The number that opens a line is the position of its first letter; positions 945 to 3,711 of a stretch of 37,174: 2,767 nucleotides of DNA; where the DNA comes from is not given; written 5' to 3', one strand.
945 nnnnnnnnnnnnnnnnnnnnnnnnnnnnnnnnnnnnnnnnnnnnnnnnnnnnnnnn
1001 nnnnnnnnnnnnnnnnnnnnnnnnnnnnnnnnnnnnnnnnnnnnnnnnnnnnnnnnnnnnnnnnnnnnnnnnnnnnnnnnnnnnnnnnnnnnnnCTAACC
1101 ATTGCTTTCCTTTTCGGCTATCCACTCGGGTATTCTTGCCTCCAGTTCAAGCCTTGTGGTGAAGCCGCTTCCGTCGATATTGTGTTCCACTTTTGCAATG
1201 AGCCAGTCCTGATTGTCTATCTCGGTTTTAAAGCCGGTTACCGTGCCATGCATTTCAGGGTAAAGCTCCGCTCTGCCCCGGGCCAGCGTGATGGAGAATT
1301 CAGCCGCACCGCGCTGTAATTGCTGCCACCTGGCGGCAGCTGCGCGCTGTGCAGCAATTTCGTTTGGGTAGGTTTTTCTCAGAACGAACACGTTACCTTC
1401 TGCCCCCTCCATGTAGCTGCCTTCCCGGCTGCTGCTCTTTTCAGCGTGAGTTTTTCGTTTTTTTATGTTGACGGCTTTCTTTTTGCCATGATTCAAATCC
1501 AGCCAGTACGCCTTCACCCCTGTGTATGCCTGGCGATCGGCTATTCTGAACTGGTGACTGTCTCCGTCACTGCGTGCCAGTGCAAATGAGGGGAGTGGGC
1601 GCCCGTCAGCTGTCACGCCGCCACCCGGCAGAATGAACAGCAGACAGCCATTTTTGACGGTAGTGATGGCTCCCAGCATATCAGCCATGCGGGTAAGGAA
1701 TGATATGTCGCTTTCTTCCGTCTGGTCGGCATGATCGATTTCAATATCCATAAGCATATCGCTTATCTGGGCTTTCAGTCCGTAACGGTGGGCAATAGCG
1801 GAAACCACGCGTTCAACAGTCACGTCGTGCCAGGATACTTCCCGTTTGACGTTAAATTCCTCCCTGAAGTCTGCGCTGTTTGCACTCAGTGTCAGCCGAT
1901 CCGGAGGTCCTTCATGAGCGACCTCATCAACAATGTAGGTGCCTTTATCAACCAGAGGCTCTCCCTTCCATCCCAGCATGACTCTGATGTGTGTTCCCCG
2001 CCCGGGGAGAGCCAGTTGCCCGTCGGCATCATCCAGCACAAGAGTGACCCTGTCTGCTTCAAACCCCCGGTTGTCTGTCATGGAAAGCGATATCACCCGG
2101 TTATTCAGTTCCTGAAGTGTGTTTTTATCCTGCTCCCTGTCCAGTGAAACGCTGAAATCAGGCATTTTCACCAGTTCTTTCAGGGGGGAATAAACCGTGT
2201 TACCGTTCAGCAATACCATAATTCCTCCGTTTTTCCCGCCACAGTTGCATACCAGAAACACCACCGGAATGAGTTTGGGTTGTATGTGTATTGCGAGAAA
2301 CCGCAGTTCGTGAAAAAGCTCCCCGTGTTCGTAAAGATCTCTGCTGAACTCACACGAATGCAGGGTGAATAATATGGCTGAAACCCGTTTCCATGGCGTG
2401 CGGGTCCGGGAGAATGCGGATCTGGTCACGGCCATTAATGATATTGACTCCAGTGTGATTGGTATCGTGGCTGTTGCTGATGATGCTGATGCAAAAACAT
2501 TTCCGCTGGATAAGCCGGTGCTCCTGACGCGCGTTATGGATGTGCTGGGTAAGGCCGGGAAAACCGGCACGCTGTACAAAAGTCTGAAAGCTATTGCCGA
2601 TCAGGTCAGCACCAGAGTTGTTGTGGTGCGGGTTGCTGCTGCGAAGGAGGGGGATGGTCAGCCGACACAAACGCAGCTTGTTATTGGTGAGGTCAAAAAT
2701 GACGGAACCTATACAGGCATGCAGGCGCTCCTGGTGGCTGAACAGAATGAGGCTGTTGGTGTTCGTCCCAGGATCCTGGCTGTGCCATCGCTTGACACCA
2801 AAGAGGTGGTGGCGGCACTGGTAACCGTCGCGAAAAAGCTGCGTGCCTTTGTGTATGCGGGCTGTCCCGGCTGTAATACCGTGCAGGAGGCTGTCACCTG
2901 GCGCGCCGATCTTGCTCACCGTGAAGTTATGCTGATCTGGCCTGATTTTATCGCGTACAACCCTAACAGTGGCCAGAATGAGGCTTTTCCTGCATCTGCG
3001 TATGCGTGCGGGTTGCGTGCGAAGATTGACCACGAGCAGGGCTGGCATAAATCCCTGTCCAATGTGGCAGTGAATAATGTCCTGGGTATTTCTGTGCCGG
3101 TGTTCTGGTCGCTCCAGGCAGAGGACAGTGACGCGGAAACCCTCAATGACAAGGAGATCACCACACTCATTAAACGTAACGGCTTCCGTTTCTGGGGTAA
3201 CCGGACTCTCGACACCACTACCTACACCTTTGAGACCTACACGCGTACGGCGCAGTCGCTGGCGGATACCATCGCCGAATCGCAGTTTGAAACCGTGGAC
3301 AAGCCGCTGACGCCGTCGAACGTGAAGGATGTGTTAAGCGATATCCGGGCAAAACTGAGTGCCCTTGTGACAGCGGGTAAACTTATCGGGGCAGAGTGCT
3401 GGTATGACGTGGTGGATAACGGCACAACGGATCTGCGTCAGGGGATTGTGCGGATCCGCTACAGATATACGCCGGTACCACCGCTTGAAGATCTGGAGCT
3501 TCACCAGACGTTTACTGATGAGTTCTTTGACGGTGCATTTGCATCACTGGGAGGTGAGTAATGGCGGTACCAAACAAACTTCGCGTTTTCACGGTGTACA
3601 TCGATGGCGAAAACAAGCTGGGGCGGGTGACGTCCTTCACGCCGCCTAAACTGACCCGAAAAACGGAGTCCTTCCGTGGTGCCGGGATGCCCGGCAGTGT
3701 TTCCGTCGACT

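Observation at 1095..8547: Tail sheath-tube-tape-measure block (FI-FII-E-T-U) is inverted relative to D/ogr and the tail-fiber genes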

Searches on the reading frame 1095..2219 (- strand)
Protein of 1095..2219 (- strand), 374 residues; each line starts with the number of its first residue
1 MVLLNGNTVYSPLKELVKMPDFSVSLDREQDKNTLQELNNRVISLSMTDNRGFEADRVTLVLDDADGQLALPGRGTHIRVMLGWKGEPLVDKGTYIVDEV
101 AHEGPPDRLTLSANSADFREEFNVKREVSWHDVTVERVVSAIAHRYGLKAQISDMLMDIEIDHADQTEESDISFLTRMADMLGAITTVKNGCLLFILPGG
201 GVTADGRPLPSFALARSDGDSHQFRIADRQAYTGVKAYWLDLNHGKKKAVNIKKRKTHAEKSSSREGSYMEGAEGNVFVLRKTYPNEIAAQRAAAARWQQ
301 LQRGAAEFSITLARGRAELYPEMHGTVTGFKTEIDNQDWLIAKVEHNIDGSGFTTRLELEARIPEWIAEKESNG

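Call 4: search_protein_families(library=phrogs, proteins=[window:1095-2219:-])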
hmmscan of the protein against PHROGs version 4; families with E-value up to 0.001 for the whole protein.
window:1095-2219:- (374 aa): 4 families
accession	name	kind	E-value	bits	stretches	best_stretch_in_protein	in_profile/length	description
phrog_52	-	tail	7.4e-151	505.3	1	16-373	190-525/677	tail protein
phrog_12925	-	tail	1.1e-86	291.2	1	157-370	8-226/227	tail protein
phrog_4456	-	unknown function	1e-38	132.9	1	15-131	14-126/126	-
phrog_28740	-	unknown function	2.2e-09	38.1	1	36-85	19-68/68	-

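Call 6: search_protein_families(library=pfam, proteins=[window:1095-2219:-])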
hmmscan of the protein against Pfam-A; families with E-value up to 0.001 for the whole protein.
window:1095-2219:- (374 aa): 1 family
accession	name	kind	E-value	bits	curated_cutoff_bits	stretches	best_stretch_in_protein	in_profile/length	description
PF05954.17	Phage_GPD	-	5.8e-15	55.7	30.1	1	107-348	64-301/305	Phage tail baseplate hub (GPD)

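Call 20: search_dna_similar(query=window:1095-2219:-, collection=phages, mode=protein, max_rows=60, rows=best)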
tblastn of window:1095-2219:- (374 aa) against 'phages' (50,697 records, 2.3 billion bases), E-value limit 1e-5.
Records with a match: 533; places in all: 534; records where one place covers at least 80% of the query: 450.
Best place of each record, by identity: 80-90% 2; 60-80% 46; <60% 485.
By first word of the organism name: Burkholderia 92; Klebsiella 81; Escherichia 64; Ralstonia 49; Yersinia 47; Salmonella 26; Vibrio 20; Peduovirus 18; Bacteriophage 18; Aeromonas 18; and 34 more.
By host as written in the record: Klebsiella pneumoniae 56; - 50; Ralstonia solanacearum 41; Burkholderia pseudomallei 32; Yersinia pestis EV76-CN 29; Burkholderia sp. 25; Escherichia coli 23; Yersinia enterocolitica 10; and 158 more.
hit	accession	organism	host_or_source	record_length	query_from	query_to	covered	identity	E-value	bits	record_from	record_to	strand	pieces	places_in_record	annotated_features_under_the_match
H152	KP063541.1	Escherichia phage P88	Escherichia coli K88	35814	17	371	95%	78.9%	2e-170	532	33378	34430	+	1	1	gene D protein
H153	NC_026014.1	Escherichia phage P88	Escherichia coli K88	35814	17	371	95%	78.9%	2e-170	532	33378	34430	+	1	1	tail protein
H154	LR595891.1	Xuanwuvirus P884B11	-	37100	17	371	95%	76.8%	1e-163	512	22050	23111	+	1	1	Gene D protein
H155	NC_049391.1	Xuanwuvirus P884B11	-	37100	17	371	95%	76.8%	1e-163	512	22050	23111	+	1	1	tail protein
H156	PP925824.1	Escherichia phage Chuche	Escherichia coli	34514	17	371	95%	76.8%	5e-163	511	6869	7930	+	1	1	tail protein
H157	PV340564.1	Escherichia phage PhiR44_2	Escherichia coli C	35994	17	371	95%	76.8%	5e-163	511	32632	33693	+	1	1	tail formation protein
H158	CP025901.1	Escherichia phage 500465-2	Escherichia coli 500465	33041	17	371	95%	76.5%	1e-162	510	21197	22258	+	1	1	record has no annotation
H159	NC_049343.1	Escherichia phage 500465-2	Escherichia coli 500465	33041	17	371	95%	76.5%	1e-162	510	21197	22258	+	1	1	tail protein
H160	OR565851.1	Citrobacter phage Shae_phiSM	Citrobacter rodentium DBS100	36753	17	371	95%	76.5%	2e-162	509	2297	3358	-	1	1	ogr: ogr/Delta-like zinc finger family protein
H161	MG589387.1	Enterobacter phage phiT5282H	Enterobacter cloacae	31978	6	373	98%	71.2%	6e-155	488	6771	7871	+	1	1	hypothetical protein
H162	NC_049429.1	Enterobacter phage phiT5282H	Enterobacter cloacae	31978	6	373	98%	71.2%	6e-155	488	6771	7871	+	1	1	tail protein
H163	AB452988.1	Serratia phage KSP20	Serratia marcescens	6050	15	371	95%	70.0%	3e-157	491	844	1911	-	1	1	hypothetical protein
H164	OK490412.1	Klebsiella phage Kp4860-2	Klebsiella pneumoniae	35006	15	372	96%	68.1%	4e-146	462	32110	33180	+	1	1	record has no annotation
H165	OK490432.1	Klebsiella phage Kp4871-3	Klebsiella pneumoniae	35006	15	372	96%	68.1%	4e-146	462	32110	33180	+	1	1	record has no annotation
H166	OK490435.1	Klebsiella phage Kp4872-3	Klebsiella pneumoniae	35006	15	372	96%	68.1%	4e-146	462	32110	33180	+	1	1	record has no annotation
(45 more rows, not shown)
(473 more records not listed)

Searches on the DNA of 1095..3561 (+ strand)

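Call 70: search_dna_similar(query=window:1095-3561:+, collection=ecoli_genomes, mode=distant, max_rows=12, rows=spread)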
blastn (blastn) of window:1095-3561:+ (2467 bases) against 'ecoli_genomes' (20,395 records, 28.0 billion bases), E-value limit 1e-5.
Records with a match: 2452; places in all: 3083; records where one place covers at least 80% of the query: 1189.
Genomes with a match: 2440 of 5426; with a place that covers at least 80% of the query: 1187. Places per genome that has any: lowest 1, median 1, highest 4. On chromosomes: 3070 places; on plasmids: 13.
Best place of each record, by identity: >=99% 9; 95-99% 2; 80-90% 131; 60-80% 2310.
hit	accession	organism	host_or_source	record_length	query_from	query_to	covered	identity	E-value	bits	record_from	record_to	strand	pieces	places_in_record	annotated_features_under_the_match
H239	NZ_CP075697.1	Escherichia coli strain STEC2018-607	Homo sapiens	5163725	1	2467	100%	99.8%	0e+0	4427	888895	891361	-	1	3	phage tail sheath subtilisin-like domain-containing protein | phage late control D family protein | phage major tail tube protein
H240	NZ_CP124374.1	Escherichia coli strain AVS0578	environmental: river/lake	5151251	18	2462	87%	72.4%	1e-168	1176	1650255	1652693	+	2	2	phage tail sheath subtilisin-like domain-containing protein | contractile injection system protein, VgrG/Pvc8 family | hypothetical protein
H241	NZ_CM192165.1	Escherichia coli strain noe1104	Homo sapiens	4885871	18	2462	87%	72.2%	3e-164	1162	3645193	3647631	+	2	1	phage tail sheath subtilisin-like domain-containing protein | phage late control D family protein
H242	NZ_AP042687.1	Escherichia coli strain OkiPb01714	bovine feces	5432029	18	2462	87%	72.0%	7e-166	1143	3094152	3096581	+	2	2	phage tail sheath subtilisin-like domain-containing protein | phage late control D family protein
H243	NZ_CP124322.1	Escherichia coli strain AVS0717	wastewater treatment plant efflux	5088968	8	2462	88%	71.5%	5e-161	1110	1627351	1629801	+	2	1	phage tail sheath subtilisin-like domain-containing protein | contractile injection system protein, VgrG/Pvc8 family | hypothetical protein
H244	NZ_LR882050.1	Escherichia coli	Aves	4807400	23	2462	87%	71.7%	5e-155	1112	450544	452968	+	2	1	phage tail sheath subtilisin-like domain-containing protein | contractile injection system protein, VgrG/Pvc8 family | hypothetical protein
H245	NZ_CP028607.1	Escherichia coli strain 143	cattle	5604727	1279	2462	48%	70.8%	2e-153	554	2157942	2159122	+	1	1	phage tail sheath subtilisin-like domain-containing protein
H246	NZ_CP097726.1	Escherichia coli strain MS1050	Chicken heart (Gallus gallus)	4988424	1916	2211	12%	67.5%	1e-11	82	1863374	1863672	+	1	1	phage tail sheath protein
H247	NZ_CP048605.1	Escherichia coli strain PapRG-06-5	Papio papio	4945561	1916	2211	12%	67.2%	4e-10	78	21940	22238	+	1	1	phage tail sheath protein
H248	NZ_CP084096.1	Escherichia coli O78 strain 3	Homo sapiens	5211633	1916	2211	12%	66.9%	5e-9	73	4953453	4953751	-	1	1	phage tail sheath protein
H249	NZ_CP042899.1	Escherichia coli strain CFSAN061763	missing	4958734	1916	2190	11%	67.1%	4e-10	77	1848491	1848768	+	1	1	phage tail sheath protein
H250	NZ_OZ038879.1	Escherichia coli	-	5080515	1920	1971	2%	86.5%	1e-5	64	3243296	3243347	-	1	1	phage tail sheath protein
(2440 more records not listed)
